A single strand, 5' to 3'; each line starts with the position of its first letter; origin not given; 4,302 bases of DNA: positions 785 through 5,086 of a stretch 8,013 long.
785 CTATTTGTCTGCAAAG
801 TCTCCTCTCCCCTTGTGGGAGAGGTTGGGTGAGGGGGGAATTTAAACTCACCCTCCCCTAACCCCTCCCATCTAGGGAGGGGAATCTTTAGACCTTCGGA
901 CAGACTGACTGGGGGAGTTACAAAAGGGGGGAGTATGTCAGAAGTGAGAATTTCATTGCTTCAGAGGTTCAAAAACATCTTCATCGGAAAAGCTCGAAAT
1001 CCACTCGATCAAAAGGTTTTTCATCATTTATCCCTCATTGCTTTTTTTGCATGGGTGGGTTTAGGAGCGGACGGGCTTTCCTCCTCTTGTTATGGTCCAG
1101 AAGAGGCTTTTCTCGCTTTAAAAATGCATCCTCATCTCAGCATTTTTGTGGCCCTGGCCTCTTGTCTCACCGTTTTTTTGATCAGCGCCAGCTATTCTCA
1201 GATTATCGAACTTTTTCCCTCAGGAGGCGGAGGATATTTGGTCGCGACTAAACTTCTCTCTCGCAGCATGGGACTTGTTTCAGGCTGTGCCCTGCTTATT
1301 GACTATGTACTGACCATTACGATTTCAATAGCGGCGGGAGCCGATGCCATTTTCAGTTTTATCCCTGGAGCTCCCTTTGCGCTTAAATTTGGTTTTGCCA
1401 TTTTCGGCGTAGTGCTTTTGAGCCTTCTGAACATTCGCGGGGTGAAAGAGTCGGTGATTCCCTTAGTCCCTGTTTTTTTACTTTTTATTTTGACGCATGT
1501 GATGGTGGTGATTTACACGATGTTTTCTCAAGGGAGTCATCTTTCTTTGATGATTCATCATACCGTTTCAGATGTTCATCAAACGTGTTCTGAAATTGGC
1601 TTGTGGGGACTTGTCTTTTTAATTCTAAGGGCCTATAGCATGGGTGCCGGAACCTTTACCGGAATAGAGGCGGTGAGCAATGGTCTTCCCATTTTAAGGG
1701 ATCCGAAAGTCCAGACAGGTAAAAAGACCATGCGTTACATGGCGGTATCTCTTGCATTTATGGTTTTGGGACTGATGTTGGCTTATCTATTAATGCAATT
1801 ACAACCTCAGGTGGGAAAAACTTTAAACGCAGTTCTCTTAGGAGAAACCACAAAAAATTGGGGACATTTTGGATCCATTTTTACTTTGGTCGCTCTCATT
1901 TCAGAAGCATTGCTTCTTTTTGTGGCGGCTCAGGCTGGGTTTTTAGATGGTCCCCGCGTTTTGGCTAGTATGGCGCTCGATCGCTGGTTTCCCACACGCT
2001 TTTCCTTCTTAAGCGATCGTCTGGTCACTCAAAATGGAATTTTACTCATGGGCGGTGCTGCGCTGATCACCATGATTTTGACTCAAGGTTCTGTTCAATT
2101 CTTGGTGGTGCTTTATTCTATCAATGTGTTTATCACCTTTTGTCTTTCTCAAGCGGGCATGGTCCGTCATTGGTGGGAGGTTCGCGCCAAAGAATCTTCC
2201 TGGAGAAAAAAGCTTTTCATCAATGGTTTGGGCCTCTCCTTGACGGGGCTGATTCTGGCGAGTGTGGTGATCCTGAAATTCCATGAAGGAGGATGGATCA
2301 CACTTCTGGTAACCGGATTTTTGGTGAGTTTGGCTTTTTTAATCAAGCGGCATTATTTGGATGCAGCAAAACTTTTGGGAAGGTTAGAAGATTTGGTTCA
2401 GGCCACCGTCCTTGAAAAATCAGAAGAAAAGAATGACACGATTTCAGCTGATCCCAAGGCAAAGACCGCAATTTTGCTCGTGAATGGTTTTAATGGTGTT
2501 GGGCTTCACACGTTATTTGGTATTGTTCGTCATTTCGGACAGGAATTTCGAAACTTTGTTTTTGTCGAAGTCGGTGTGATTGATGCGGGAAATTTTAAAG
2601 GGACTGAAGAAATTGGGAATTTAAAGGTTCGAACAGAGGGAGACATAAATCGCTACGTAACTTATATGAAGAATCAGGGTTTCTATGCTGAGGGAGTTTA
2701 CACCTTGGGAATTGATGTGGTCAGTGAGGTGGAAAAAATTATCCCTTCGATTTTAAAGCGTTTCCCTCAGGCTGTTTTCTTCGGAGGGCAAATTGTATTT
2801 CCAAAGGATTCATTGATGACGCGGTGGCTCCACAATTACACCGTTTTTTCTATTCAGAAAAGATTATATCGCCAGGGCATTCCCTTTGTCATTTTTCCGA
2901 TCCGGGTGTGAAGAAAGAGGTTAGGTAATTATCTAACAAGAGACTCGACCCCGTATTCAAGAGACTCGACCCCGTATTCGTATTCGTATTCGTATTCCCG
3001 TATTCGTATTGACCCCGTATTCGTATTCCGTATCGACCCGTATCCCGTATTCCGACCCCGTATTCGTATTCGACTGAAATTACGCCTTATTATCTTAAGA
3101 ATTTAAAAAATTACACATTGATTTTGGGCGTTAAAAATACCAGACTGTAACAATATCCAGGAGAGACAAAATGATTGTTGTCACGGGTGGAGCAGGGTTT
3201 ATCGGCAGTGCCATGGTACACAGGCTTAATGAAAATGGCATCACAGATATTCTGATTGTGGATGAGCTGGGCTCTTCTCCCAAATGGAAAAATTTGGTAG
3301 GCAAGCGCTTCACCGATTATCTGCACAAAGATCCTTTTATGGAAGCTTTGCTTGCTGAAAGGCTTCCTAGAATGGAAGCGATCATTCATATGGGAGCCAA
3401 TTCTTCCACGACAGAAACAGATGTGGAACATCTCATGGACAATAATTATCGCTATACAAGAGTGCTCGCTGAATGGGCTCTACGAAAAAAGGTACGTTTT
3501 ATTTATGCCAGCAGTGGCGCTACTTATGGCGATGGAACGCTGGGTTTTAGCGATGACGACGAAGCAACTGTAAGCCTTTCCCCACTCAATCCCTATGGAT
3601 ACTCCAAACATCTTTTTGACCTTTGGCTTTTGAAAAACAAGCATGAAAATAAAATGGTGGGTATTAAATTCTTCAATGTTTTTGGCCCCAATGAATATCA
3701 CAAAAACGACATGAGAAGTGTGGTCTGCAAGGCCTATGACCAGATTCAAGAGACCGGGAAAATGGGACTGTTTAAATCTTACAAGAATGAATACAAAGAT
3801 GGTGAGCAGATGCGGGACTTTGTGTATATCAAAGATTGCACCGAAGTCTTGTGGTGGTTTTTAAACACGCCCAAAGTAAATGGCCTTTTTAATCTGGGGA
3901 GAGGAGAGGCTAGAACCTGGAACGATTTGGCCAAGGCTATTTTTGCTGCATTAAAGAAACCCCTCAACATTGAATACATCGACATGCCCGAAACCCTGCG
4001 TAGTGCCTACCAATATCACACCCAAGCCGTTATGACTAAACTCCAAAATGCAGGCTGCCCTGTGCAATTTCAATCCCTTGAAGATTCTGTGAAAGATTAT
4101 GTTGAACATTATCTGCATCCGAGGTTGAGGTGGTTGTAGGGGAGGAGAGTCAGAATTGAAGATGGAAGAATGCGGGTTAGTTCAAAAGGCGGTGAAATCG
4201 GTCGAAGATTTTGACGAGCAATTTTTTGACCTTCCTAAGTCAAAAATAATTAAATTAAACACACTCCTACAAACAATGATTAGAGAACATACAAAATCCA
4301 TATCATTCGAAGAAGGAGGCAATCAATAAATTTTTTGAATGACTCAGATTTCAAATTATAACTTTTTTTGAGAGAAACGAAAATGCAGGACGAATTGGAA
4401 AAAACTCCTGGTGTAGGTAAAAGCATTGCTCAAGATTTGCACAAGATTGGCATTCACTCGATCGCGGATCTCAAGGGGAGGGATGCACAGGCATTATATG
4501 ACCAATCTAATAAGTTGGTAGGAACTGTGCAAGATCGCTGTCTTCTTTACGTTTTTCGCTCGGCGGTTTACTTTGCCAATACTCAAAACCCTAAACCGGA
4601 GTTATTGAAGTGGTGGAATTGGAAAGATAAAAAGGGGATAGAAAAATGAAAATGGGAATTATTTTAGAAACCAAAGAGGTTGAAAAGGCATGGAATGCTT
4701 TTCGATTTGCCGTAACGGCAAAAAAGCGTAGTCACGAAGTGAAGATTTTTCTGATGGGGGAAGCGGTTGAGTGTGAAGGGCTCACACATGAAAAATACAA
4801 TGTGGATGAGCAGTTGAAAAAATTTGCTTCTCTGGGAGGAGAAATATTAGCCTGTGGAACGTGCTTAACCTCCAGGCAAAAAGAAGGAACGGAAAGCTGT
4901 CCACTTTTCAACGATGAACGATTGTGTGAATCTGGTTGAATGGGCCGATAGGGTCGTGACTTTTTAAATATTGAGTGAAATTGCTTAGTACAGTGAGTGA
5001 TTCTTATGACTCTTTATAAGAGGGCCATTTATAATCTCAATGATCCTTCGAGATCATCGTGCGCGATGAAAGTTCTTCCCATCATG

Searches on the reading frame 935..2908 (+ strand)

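Call 3: search_protein_families(library=pfam, proteins=[window:935-2908:+], max_evalue=0.01)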
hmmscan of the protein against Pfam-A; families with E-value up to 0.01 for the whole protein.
window:935-2908:+ (658 aa): 2 families
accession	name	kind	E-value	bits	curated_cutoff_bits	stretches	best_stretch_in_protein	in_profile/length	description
PF13520.12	AA_permease_2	-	3.6e-18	66.1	27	1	70-443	37-403/427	Amino acid permease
PF00324.27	AA_permease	-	3.3e-09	36.4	24.6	1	68-444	30-412/470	Amino acid permease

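Call 4: search_protein_families(library=ncbifam, proteins=[window:935-2908:+], max_evalue=0.01)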
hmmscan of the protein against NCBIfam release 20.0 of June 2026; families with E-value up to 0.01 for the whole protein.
window:935-2908:+ (658 aa): 0 families

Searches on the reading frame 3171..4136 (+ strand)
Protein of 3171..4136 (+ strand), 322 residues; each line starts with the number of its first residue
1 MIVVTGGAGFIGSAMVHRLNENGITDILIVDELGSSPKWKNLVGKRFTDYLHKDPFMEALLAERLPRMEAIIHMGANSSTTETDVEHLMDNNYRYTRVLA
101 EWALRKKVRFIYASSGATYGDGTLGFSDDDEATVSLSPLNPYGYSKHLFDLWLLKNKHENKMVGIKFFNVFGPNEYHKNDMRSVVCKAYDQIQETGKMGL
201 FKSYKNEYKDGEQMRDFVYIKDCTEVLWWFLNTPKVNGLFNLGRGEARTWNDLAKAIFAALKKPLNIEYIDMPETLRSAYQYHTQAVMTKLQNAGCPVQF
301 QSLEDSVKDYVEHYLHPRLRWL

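Call 3: search_protein_families(library=pfam, proteins=[window:3171-4136:+], max_evalue=0.01)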
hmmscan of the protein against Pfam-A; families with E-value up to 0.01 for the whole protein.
window:3171-4136:+ (322 aa): 7 families
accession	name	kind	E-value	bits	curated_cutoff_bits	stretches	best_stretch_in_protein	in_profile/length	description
PF01370.27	Epimerase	-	1.4e-43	149.5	20.9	1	2-243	1-240/240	NAD dependent epimerase/dehydratase family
PF16363.11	GDP_Man_Dehyd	-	1.4e-20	74.4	27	1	4-269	2-274/332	GDP-mannose 4,6 dehydratase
PF01073.25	3Beta_HSD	-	2.1e-11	43.9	22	1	3-173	1-184/280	3-beta hydroxysteroid dehydrogenase/isomerase family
PF04321.23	RmlD_sub_bind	-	3.2e-10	40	27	1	2-173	3-154/287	RmlD substrate binding domain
PF07993.18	NAD_binding_4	-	1.3e-05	24.9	20.1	1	66-157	87-192/258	Male sterility protein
PF02719.21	Polysacc_synt_2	-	4.1e-05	23.3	20.2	0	2-32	1-31/293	Polysaccharide biosynthesis protein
PF08659.16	KR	-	0.0092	16.4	22.6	0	2-30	3-31/180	KR domain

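Call 4: search_protein_families(library=ncbifam, proteins=[window:3171-4136:+], max_evalue=0.01)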
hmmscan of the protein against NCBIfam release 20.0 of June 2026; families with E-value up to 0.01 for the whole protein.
window:3171-4136:+ (322 aa): 19 families
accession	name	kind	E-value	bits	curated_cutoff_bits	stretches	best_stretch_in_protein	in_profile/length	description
TIGR02197.1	heptose_epim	equivalog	6.7e-121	403.3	274.6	1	2-316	1-315/316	ADP-glyceromanno-heptose 6-epimerase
NF008360.0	PRK11150.1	equivalog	6.4e-83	278.5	452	1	1-313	1-305/310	ADP-glyceromanno-heptose 6-epimerase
TIGR01179.1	galE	equivalog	1.4e-24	86.6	262.3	1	2-269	2-283/332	UDP-glucose 4-epimerase GalE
TIGR01181.1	dTDP_gluc_dehyt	equivalog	2.8e-20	72.7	365.1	1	2-318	2-315/321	dTDP-glucose 4,6-dehydratase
NF007956.0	PRK10675.1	subfamily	1e-11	44.5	394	1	2-282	3-301/338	UDP-glucose 4-epimerase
TIGR03466.1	HpnA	hypoth_equivalog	1.2e-11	44.1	367.65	1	3-148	4-147/327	hopanoid-associated sugar epimerase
TIGR01777.1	yfcH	hypoth_equivalog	1.5e-10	41.2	207.35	1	2-268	1-248/292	TIGR01777 family oxidoreductase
NF007582.0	PRK10217.1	equivalog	5.1e-10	39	698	2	95-261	115-270/355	dTDP-glucose 4,6-dehydratase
NF043036.1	ErythonDh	equivalog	6.1e-10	38.8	325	1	2-153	3-160/321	D-erythronate dehydrogenase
NF007490.0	PRK10084.1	subfamily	1.4e-07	30.8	649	1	2-258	3-274/361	dTDP-glucose 4,6-dehydratase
NF047922.1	GDPFucSynFcl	equivalog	2.6e-07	30.4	500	1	156-259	150-251/308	GDP-L-fucose synthase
NF011728.1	PRK15181.1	equivalog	9.1e-07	28.2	760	1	108-266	134-287/348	Vi polysaccharide biosynthesis UDP-N-acetylglucosaminuronic acid C-4 epimerase TviC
TIGR01214.1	rmlD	equivalog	1.4e-06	27.6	224.05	1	2-264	2-229/285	dTDP-4-dehydrorhamnose reductase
TIGR04180.1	EDH_00030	hypoth_equivalog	3.5e-06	26.3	475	1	2-268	1-263/297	NAD-dependent 4,6-dehydratase LegB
TIGR01746.1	Thioester-redct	subfamily_domain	5.4e-05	22.6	213.35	1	67-151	88-175/371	thioester reductase domain-containing protein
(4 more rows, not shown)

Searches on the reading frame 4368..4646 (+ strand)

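Call 3: search_protein_families(library=pfam, proteins=[window:4368-4646:+], max_evalue=0.01)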
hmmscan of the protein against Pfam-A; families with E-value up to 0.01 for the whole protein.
window:4368-4646:+ (93 aa): 6 families
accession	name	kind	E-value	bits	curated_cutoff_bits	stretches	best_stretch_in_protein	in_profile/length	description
PF11731.14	Cdd1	-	6.1e-28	97.3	25.5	1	7-89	5-84/86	Pathogenicity locus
PF04994.19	TfoX_C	-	0.0001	22.8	23.1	1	6-67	1-61/81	TfoX C-terminal domain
PF14520.12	HHH_5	-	0.00037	21.4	27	1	9-43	3-37/57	Helix-hairpin-helix domain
PF21999.2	IMS_HHH_1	-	0.00078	20.3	27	1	14-39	4-29/53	DNA polymerase-iota, thumb domain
PF10391.15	DNA_pol_lambd_f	-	0.0055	16.9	29.8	1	12-39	5-32/51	Fingers domain of DNA polymerase lambda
PF14229.12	DUF4332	-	0.0091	16.6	23.2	0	10-49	55-94/122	Domain of unknown function (DUF4332)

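Call 4: search_protein_families(library=ncbifam, proteins=[window:4368-4646:+], max_evalue=0.01)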
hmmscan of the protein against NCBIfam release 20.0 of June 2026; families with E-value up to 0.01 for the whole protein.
window:4368-4646:+ (93 aa): 5 families
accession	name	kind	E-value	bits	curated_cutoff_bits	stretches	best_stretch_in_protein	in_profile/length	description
NF002677.0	PRK02406.1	equivalog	0.00069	18.8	256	1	9-48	181-220/357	DNA polymerase IV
NF002292.0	PRK01216.1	equivalog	0.0021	17.1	339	1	9-63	179-229/351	DNA polymerase IV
NF009401.0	PRK12766.1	equivalog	0.0024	17.6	239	1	4-46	6-48/238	50S ribosomal protein L32e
TIGR03491.1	TIGR03491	subfamily_domain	0.0044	16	97.45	1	4-50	208-257/462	TM0106 family RecB-like putative nuclease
NF002751.0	PRK02794.1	equivalog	0.0071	15.3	371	1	12-46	215-249/425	DNA polymerase IV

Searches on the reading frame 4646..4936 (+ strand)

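Call 3: search_protein_families(library=pfam, proteins=[window:4646-4936:+], max_evalue=0.01)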
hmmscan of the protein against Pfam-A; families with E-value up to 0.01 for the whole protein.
window:4646-4936:+ (97 aa): 1 family
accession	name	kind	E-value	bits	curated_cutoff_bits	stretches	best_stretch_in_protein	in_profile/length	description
PF02635.20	DsrE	-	2.6e-07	31.3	22.7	1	1-78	1-85/116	DsrE/DsrF-like family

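Call 4: search_protein_families(library=ncbifam, proteins=[window:4646-4936:+], max_evalue=0.01)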
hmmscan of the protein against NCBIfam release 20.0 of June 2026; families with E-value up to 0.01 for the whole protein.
window:4646-4936:+ (97 aa): 1 family
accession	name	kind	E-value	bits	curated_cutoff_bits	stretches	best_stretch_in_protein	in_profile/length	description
TIGR03527.1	selenium_YedF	equivalog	3.2e-05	23.9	110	1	31-74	121-161/194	sulfurtransferase-like selenium metabolism protein YedF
